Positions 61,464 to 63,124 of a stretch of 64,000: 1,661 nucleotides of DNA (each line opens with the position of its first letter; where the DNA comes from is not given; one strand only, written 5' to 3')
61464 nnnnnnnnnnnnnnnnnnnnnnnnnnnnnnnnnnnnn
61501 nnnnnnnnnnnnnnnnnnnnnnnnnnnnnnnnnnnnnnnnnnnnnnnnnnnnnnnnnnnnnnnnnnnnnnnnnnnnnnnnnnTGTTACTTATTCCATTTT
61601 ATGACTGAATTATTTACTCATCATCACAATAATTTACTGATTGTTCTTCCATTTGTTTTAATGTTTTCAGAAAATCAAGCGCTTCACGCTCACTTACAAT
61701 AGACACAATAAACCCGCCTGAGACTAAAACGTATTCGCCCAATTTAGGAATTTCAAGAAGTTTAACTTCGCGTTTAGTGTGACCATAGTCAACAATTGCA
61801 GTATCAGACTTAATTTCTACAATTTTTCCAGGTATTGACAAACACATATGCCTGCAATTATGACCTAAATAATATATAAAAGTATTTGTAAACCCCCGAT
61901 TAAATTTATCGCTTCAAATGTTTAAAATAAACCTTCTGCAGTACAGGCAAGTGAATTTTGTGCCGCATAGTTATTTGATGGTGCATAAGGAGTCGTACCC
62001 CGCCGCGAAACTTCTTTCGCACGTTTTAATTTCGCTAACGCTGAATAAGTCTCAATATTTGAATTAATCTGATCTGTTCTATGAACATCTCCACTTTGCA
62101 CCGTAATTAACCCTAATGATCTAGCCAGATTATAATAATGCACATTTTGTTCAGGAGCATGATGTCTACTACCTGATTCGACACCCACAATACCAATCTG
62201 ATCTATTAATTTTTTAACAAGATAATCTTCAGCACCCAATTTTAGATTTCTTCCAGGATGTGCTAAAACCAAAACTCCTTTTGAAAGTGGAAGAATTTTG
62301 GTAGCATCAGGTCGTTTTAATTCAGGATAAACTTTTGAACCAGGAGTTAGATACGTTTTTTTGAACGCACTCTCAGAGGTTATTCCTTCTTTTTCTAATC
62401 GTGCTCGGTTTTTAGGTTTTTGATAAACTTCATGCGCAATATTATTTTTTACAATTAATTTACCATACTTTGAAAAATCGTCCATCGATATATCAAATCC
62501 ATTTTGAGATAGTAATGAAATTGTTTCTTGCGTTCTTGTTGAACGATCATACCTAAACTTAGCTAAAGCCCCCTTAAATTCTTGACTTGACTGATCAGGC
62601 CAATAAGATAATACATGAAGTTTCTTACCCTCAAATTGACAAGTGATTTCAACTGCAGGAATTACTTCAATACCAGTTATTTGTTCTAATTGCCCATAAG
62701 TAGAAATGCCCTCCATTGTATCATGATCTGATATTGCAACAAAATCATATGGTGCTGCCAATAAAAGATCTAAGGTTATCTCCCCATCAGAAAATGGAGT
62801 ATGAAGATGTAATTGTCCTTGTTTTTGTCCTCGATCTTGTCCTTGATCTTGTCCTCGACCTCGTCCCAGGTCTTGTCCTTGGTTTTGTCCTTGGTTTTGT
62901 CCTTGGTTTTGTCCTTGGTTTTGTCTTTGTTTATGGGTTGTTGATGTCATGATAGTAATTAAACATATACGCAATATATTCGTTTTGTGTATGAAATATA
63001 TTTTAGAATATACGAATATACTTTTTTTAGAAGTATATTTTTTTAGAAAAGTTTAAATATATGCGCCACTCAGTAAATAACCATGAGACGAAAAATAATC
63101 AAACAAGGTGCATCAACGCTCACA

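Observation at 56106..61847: Minimal two-subunit [NiFe]-hydrogenase with HypA, HycI-like protease and HypC, but no diaphorase/electron-transfer subunits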

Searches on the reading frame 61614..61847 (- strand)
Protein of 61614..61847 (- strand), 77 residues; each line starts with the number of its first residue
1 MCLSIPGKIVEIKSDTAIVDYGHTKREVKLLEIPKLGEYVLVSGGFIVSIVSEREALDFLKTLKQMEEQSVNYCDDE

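Call 3: search_protein_families(library=pfam, proteins=[window:61614-61847:-], max_evalue=0.01)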
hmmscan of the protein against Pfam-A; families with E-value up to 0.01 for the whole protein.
window:61614-61847:- (77 aa): 1 family
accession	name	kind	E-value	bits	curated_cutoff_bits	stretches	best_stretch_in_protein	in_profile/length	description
PF01455.23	HupF_HypC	-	1.5e-17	63.9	28.5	1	1-63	1-65/65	HupF/HypC family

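Call 4: search_protein_families(library=ncbifam, proteins=[window:61614-61847:-], max_evalue=0.01)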
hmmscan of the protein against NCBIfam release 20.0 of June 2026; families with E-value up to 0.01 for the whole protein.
window:61614-61847:- (77 aa): 3 families
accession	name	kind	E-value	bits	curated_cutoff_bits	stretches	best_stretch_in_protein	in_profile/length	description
TIGR00074.1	hypC_hupF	subfamily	7.1e-17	61.1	48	1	1-68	1-70/80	HypC/HybG/HupF family hydrogenase formation chaperone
NF007712.0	PRK10409.1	equivalog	3.3e-11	43.3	136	1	1-68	1-76/90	HypC/HybG/HupF family hydrogenase formation chaperone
NF007721.0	PRK10413.1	equivalog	2e-09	37.3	115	1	1-69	1-78/87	hydrogenase maturation factor HybG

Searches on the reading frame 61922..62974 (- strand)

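Call 3: search_protein_families(library=pfam, proteins=[window:61922-62974:-], max_evalue=0.01)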
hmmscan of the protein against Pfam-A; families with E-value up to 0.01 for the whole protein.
window:61922-62974:- (350 aa): 1 family
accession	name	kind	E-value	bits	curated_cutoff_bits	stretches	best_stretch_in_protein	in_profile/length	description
PF02811.25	PHP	-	0.00046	21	26.4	1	55-148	2-71/164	PHP domain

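Call 4: search_protein_families(library=ncbifam, proteins=[window:61922-62974:-], max_evalue=0.01)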
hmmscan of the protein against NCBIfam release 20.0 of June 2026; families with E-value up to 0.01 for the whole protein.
window:61922-62974:- (350 aa): 11 families
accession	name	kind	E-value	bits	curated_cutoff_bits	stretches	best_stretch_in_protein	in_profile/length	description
NF041577.1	nside_bi_sphtase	equivalog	6.8e-23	81.2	400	1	54-313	5-265/276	3',5'-nucleoside bisphosphate phosphatase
NF047791.1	RNaseRnm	equivalog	2.8e-15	56.3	375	1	54-300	4-252/275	RNase RNM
NF041661.1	Cycl_ph_dihydrol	equivalog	9e-10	38.3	500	1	54-298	1-244/259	phosphoribosyl 1,2-cyclic phosphate 1,2-diphosphodiesterase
NF045780.1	TrlF_fam_ATP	equivalog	1.3e-05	24.1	350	1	55-191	10-171/944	TrlF family AAA-like ATPase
NF038032.1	CehA_McbA_metalo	domain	7.2e-05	22.4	80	1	53-116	5-72/315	CehA/McbA family metallohydrolase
NF004270.2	PRK05687.2-1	equivalog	7.3e-05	22.5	180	1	13-57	46-90/223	flagellar assembly protein FliH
NF004981.0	PRK06361.1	equivalog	0.00069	19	117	0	54-111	3-72/217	histidinol phosphate phosphatase domain-containing protein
NF009925.1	PRK13386.1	equivalog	0.0018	17.6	192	1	18-56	47-85/228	flagellar assembly protein FliH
NF004266.1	PRK05687.1-1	equivalog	0.0027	17.2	260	1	9-54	49-95/230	flagellar assembly protein FliH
NF006375.0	PRK08609.1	equivalog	0.0077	14.8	426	0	50-86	334-374/571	DNA polymerase/3'-5' exonuclease PolX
NF045781.1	Spaf1101_AAA_ATP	equivalog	0.0097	14.4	475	0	71-152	101-188/836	Spaf_1101 family AAA-like ATPase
